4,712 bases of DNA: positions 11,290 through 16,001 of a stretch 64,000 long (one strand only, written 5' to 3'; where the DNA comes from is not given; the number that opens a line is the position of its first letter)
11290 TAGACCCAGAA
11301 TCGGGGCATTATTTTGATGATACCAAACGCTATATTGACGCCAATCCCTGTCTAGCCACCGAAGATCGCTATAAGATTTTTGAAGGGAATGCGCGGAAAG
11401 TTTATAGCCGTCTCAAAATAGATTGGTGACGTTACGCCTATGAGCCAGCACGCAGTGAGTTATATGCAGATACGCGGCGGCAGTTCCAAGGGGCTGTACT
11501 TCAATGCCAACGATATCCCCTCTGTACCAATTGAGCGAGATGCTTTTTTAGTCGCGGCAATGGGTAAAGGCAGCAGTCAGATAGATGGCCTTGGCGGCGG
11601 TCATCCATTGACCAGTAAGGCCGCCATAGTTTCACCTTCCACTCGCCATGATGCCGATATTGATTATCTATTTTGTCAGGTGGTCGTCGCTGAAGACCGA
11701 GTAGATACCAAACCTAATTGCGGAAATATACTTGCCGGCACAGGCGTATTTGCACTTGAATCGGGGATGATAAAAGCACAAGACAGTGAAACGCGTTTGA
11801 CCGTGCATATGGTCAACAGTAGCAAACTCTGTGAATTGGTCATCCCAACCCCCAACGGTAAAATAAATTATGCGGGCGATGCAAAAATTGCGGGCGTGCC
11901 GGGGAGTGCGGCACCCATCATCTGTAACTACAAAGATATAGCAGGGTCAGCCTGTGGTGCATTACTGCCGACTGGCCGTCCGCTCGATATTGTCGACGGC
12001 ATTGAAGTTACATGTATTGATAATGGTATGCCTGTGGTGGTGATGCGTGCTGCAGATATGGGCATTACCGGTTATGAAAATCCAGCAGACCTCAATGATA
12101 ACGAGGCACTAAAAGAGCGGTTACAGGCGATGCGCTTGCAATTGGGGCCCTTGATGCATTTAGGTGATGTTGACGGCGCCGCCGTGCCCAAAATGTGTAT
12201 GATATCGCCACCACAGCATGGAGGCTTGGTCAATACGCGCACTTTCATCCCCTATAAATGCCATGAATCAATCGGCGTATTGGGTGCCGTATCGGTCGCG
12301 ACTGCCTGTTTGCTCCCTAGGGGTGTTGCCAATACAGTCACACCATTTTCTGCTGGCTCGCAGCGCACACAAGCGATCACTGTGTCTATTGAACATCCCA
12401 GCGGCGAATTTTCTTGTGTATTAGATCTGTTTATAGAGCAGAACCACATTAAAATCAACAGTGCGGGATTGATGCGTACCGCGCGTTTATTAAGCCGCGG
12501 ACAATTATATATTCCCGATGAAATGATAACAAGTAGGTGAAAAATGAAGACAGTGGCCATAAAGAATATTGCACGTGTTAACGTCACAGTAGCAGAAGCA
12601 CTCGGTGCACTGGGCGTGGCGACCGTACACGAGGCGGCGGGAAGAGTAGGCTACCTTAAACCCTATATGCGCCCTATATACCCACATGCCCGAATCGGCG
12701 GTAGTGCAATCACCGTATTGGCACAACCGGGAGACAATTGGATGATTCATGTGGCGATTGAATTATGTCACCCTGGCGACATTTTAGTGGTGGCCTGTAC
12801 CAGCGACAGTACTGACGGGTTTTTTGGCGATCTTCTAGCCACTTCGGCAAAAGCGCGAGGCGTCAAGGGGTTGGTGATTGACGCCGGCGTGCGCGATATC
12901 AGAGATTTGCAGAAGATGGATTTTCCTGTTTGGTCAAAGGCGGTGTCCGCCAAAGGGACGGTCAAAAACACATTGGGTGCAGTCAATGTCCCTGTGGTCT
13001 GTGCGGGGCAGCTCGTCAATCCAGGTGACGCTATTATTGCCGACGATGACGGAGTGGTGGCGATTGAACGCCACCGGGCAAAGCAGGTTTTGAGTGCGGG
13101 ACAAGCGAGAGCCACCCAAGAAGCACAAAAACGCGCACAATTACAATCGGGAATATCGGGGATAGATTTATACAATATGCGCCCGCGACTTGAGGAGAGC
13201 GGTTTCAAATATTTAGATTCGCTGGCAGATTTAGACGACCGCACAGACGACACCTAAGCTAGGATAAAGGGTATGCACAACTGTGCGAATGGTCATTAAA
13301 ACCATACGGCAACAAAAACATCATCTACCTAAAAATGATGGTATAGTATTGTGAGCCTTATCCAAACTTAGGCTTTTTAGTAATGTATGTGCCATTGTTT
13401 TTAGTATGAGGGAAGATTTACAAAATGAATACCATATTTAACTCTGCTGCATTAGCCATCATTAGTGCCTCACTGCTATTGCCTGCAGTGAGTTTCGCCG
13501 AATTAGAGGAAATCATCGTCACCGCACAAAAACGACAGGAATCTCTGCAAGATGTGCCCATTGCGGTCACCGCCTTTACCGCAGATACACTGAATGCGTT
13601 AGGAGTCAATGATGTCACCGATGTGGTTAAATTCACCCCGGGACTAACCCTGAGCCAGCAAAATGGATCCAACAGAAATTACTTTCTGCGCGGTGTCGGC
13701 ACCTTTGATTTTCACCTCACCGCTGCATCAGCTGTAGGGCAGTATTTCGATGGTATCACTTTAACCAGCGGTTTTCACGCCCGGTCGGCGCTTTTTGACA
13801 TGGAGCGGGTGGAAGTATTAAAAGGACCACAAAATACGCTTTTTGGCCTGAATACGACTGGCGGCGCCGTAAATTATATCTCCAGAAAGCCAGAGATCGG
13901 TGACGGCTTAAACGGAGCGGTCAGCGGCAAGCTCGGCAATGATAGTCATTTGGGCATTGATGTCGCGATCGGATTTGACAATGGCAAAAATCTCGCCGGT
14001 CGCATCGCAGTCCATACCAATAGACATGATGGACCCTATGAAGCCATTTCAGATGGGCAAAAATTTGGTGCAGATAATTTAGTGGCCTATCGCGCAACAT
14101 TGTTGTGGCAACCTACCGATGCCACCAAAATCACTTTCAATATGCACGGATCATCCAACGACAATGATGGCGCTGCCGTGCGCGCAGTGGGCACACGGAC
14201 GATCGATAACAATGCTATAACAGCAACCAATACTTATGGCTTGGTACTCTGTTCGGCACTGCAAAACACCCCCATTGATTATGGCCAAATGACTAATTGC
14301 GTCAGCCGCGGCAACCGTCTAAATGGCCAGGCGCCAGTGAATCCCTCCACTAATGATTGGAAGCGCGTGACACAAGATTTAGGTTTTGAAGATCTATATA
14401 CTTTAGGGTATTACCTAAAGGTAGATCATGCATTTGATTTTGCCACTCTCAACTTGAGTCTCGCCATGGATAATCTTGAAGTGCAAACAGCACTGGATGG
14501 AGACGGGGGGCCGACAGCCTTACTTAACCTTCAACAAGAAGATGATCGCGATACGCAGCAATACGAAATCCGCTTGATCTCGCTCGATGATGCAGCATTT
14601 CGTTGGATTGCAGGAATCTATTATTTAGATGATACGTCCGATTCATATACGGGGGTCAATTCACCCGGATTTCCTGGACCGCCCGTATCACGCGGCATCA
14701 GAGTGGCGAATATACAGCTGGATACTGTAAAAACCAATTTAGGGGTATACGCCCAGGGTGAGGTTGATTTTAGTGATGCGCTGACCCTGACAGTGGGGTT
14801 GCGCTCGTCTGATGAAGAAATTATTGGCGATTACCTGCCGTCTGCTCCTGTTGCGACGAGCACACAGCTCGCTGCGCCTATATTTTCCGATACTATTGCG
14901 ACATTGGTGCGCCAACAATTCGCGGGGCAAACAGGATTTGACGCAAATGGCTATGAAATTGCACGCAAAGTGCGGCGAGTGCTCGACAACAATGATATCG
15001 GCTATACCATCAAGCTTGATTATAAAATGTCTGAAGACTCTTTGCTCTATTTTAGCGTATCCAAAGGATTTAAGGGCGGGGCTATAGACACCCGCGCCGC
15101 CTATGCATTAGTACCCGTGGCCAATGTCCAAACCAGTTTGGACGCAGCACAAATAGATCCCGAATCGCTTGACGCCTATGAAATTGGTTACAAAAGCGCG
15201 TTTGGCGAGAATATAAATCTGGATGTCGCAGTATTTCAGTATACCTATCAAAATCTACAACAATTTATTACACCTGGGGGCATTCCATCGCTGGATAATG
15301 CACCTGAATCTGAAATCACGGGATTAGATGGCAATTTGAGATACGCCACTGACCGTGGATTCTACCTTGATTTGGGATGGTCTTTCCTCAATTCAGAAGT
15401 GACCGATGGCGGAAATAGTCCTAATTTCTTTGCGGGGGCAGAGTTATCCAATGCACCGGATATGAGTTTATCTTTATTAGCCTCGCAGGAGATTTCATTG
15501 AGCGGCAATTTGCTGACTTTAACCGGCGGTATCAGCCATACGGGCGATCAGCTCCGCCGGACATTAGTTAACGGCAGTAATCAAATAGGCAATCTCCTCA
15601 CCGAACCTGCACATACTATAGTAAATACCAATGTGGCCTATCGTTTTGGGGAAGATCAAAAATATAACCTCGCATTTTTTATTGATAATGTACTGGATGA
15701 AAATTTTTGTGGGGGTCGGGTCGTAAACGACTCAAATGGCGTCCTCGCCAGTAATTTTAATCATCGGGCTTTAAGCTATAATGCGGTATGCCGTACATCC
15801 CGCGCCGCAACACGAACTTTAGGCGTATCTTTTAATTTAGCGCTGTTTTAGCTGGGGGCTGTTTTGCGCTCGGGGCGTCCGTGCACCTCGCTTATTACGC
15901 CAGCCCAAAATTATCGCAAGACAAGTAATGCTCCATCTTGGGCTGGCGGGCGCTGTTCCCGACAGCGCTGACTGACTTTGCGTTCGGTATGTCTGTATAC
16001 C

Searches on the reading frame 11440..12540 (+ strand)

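Call 101: search_protein_families(library=pfam, max_evalue=0.00001, proteins=[window:11440-12540:+])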
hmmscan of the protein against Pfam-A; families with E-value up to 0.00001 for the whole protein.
window:11440-12540:+ (366 aa): 1 family
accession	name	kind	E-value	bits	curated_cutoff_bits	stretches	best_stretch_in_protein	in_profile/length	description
PF04303.18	PrpF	-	7.5e-85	285.5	27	1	8-359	6-371/371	PrpF protein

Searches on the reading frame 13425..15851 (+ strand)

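Call 101: search_protein_families(library=pfam, max_evalue=0.00001, proteins=[window:13425-15851:+])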
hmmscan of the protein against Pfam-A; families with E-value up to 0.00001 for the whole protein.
window:13425-15851:+ (808 aa): 1 family
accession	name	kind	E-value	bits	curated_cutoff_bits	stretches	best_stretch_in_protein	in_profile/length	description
PF07715.20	Plug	-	1e-18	68.2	23.9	1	41-148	2-107/107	TonB-dependent Receptor Plug Domain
